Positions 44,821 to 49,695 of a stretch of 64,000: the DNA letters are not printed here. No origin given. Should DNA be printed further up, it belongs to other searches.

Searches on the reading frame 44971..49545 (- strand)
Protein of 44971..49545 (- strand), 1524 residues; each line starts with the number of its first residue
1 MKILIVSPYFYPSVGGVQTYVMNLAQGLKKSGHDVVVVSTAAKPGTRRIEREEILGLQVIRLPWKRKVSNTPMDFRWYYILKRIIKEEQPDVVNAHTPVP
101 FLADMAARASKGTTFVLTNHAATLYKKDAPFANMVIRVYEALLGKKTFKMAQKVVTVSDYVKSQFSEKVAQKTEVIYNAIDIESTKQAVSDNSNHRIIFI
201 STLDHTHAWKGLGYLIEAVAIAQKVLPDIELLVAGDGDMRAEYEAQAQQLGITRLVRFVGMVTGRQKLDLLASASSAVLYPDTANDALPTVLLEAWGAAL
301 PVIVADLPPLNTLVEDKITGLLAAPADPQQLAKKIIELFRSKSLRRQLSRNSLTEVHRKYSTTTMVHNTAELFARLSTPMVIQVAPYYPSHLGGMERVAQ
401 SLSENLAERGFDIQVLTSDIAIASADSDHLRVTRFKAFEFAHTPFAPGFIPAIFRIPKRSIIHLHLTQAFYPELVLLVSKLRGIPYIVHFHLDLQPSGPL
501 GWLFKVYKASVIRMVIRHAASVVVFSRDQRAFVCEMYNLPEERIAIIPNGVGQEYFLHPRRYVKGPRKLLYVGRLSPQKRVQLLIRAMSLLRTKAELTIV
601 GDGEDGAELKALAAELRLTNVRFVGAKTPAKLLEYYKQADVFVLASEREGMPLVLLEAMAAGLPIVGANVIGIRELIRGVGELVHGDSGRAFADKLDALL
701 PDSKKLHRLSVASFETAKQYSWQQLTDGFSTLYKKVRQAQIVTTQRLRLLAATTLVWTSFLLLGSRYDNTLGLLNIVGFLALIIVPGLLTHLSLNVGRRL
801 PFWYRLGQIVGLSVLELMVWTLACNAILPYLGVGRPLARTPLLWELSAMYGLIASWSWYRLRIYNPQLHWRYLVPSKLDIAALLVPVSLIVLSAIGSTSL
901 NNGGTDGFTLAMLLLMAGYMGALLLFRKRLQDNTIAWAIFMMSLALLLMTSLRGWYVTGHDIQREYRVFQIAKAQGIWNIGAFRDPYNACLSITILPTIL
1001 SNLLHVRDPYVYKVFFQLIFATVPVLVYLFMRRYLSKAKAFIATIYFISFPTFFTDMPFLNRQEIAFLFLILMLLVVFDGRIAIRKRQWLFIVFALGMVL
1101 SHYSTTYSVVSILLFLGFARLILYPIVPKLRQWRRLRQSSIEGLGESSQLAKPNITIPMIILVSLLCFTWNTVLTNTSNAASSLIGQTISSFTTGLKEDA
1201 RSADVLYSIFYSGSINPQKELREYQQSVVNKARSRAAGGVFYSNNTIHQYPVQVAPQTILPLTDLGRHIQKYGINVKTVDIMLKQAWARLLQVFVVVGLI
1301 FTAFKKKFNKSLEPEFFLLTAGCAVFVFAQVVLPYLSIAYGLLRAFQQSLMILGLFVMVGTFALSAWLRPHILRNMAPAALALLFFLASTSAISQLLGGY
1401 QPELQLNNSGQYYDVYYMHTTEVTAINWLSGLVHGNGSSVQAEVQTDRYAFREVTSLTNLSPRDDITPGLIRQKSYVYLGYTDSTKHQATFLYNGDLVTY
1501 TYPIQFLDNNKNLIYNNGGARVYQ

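Call 13: search_protein_families(library=pfam, proteins=[window:44971-49545:-], max_evalue=0.001)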
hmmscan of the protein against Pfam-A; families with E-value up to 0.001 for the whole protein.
window:44971-49545:- (1524 aa): 10 families
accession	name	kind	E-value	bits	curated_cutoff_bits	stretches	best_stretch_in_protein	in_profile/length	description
PF00534.26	Glycos_transf_1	-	1.4e-63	213.9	26.4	2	564-710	13-166/172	Glycosyl transferases group 1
PF13692.12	Glyco_trans_1_4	-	6e-59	198.8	27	2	567-701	2-141/142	Glycosyl transferases group 1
PF13439.12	Glyco_transf_4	-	1e-52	179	28.5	2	14-183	1-169/170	Glycosyltransferase Family 4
PF13579.12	Glyco_trans_4_4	-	8.1e-45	153.4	29.7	2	15-178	1-157/158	Glycosyl transferase 4-like domain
PF09971.14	DUF2206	-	1.1e-20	74.3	35.6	2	1289-1523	122-368/368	Predicted membrane protein (DUF2206)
PF13477.12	Glyco_trans_4_2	-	1.8e-17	64.2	23.4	1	18-143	10-129/139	Glycosyl transferase 4-like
PF20706.3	GT4-conflict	-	1e-16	61.4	26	2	561-680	190-323/385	Family 4 Glycosyltransferase in conflict systems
PF13524.12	Glyco_trans_1_2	-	2.7e-10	40.8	25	1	226-364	12-137/144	Glycosyl transferase-like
PF08323.17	Glyco_transf_5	-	1.3e-06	28.7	22.7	0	2-49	1-50/239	Starch synthase catalytic domain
PF13231.12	PMT_2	-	7.6e-06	26.7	26.1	1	1014-1119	26-132/160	Dolichyl-phosphate-mannose-protein mannosyltransferase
